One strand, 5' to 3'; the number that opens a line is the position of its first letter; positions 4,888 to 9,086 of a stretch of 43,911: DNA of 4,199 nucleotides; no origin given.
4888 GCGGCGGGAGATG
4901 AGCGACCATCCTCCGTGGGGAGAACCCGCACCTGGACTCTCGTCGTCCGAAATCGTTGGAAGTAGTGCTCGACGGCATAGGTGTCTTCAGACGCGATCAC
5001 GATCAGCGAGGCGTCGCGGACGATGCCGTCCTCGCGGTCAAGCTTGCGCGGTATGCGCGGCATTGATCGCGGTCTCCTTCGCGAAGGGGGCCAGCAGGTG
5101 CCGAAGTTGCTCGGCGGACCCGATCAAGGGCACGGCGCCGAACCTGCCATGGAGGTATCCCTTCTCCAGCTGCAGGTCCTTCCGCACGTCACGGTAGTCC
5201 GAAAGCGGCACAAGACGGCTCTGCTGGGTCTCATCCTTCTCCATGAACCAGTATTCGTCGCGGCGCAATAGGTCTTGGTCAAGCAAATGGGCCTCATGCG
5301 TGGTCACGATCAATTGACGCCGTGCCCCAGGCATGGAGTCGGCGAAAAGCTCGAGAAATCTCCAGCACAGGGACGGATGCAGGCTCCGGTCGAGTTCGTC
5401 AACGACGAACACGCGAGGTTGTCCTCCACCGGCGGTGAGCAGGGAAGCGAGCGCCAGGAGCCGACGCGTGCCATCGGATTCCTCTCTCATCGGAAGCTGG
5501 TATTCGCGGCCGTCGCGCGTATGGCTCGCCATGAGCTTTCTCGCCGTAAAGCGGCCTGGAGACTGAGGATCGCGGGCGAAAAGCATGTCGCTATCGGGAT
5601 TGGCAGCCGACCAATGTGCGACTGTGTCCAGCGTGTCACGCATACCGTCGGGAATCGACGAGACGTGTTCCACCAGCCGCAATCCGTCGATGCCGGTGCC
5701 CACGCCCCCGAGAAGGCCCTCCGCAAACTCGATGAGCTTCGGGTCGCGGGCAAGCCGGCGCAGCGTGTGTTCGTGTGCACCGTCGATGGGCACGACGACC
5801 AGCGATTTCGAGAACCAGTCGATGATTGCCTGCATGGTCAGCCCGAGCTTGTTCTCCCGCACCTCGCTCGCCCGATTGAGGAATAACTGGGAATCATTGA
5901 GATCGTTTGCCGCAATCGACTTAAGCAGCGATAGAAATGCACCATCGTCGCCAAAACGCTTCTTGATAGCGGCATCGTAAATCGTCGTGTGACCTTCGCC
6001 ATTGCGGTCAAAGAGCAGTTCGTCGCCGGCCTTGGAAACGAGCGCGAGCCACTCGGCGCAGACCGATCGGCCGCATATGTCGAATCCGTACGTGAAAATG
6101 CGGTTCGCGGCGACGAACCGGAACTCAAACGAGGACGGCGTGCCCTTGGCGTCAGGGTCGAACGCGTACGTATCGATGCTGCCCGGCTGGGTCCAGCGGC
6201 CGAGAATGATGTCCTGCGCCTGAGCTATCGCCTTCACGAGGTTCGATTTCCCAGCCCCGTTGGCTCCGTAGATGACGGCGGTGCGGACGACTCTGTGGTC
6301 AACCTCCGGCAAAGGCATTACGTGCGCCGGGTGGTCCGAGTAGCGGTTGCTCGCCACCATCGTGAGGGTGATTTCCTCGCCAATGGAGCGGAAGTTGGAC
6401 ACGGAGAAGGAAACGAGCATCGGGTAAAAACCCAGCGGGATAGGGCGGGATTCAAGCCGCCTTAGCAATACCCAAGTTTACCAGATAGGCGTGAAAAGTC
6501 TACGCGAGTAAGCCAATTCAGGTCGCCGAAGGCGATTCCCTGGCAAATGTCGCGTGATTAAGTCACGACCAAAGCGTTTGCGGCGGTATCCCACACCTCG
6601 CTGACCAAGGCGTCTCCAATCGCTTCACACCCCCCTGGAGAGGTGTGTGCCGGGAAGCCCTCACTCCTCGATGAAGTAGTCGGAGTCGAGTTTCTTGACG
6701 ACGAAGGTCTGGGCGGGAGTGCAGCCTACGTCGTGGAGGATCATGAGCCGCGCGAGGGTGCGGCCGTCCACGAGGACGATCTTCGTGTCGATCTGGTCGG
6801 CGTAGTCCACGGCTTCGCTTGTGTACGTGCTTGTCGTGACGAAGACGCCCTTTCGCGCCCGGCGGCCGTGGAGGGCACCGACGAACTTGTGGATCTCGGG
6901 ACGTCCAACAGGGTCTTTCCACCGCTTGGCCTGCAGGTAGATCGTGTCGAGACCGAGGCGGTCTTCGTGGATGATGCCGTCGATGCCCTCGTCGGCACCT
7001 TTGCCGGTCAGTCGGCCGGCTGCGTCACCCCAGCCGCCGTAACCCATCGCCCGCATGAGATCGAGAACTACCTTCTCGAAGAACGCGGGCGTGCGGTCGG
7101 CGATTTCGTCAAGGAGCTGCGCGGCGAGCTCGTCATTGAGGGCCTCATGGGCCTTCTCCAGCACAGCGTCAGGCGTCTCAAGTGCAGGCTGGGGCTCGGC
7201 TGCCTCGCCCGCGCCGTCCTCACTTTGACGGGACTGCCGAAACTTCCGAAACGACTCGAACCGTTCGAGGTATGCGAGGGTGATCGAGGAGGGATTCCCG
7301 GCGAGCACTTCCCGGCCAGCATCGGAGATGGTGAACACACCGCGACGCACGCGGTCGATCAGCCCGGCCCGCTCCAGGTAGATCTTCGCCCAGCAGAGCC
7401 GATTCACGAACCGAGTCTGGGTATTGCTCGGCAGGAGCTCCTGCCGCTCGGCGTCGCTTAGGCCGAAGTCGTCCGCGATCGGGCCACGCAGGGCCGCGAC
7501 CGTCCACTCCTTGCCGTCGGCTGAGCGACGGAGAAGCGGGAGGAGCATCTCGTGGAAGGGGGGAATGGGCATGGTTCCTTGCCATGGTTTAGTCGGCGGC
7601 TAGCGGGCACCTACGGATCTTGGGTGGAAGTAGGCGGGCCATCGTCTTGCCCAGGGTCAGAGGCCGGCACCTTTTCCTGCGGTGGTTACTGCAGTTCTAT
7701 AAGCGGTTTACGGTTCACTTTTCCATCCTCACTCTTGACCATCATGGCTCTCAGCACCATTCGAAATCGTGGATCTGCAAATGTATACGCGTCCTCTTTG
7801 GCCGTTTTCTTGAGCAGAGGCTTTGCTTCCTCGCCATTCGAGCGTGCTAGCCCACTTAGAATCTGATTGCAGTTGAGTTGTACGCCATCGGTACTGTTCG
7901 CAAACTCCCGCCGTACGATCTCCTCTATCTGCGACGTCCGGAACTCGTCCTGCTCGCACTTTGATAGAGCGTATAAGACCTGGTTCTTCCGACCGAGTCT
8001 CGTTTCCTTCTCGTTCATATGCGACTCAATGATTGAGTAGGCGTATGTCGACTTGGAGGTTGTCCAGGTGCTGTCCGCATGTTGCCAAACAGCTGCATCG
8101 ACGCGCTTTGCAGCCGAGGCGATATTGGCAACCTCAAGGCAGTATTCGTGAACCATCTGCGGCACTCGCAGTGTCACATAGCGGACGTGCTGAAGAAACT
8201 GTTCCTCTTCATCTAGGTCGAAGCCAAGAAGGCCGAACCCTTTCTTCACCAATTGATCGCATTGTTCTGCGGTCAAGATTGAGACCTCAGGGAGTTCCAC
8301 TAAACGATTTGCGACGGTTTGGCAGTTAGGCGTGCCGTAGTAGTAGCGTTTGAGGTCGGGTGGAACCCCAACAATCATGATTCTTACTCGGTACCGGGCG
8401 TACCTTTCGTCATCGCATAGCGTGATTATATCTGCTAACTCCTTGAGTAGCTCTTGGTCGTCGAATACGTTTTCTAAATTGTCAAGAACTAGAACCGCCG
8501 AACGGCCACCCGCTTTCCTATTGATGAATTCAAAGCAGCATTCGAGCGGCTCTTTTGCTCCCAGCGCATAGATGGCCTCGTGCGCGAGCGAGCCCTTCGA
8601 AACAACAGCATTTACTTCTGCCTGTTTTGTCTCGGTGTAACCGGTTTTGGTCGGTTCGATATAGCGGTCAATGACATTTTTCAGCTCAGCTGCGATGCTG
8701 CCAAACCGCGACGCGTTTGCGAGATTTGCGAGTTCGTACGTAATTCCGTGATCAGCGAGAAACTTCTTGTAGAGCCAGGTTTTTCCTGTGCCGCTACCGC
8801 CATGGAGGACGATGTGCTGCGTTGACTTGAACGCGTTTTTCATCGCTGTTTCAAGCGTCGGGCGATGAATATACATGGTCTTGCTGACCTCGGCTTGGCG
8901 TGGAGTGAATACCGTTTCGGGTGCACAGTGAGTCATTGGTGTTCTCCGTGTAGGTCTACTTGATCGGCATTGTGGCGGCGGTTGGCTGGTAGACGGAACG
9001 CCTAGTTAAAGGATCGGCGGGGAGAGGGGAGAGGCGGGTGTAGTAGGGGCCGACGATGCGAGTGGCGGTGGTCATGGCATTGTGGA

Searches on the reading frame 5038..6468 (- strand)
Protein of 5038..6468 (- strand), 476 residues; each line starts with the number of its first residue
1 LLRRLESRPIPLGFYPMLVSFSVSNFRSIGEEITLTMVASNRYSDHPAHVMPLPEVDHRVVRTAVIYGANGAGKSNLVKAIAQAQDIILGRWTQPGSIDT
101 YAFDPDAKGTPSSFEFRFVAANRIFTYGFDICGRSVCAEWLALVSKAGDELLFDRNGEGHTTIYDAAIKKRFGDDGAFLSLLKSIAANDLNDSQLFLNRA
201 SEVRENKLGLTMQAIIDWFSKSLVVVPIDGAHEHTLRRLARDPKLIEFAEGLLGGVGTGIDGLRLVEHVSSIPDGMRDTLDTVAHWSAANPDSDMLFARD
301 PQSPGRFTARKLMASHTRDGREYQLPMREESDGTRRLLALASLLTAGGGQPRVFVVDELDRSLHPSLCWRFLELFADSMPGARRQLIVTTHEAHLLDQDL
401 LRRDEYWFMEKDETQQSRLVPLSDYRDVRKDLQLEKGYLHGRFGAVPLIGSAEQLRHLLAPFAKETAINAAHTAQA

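Call 67: search_protein_families(library=pfam, proteins=[window:5038-6468:-], max_evalue=0.001)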
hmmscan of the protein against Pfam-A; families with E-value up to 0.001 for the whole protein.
window:5038-6468:- (476 aa): 7 families
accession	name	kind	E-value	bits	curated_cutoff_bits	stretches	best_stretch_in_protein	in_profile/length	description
PF13304.12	AAA_21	-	2.1e-30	107.3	27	1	64-397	2-304/304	AAA domain, putative AbiEii toxin, Type IV TA system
PF02463.25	SMC_N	-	3.2e-07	30.4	40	0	63-81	26-44/220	RecF/RecN/SMC N terminal domain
PF13175.12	AAA_15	-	4.2e-06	27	32.1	0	322-395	293-373/374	AAA ATPase domain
PF00004.35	AAA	-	0.00027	21.8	21.2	0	65-86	2-23/131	ATPase family associated with various cellular activities (AAA)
PF13191.12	AAA_16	-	0.00031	21.7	32.6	0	62-85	25-49/167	AAA ATPase domain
PF00005.33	ABC_tran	-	0.00047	21.2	25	0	63-87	13-37/137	ABC transporter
PF13401.12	AAA_22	-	0.00064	20.5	27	0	64-114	8-50/130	AAA domain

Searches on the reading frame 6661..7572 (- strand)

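Call 67: search_protein_families(library=pfam, proteins=[window:6661-7572:-], max_evalue=0.001)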
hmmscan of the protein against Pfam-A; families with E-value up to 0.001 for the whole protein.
window:6661-7572:- (303 aa): 4 families
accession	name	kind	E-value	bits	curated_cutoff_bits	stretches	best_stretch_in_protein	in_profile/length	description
PF04471.18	Mrr_cat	-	1.2e-35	122.5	21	1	161-277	5-115/115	Restriction endonuclease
PF14338.12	Mrr_N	-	1.7e-26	92.6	29.5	1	6-91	1-86/87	Mrr N-terminal domain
PF22722.2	NA-iREase1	-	8.7e-06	26.1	27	1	191-273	21-104/106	NACHT-associated inactive Restriction Endonuclease 1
PF13156.12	Mrr_cat_2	-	0.0005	20.4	22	1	181-274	16-111/127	Restriction endonuclease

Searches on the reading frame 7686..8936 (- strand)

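Call 4: search_protein_families(library=padloc, proteins=[window:7686-8936:-], max_evalue=0.01)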
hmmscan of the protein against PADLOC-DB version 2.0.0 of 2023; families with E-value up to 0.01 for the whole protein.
window:7686-8936:- (416 aa): 2 families
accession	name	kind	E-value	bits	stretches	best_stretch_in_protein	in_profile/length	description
PDLC05049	PDC-S59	-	8.4e-09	33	1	14-63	12-61/428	-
PDLC01597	Csn2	-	0.00089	16.6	0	140-177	171-208/338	CAS-II-A; acquisition_associated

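Call 67: search_protein_families(library=pfam, proteins=[window:7686-8936:-], max_evalue=0.001)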
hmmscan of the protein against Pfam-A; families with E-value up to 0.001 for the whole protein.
window:7686-8936:- (416 aa): 2 families
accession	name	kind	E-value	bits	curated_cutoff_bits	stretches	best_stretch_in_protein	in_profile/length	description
PF13401.12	AAA_22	-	9.4e-10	39.3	27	1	39-196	5-127/130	AAA domain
PF13191.12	AAA_16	-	0.00012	23.1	32.6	1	28-169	12-157/167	AAA ATPase domain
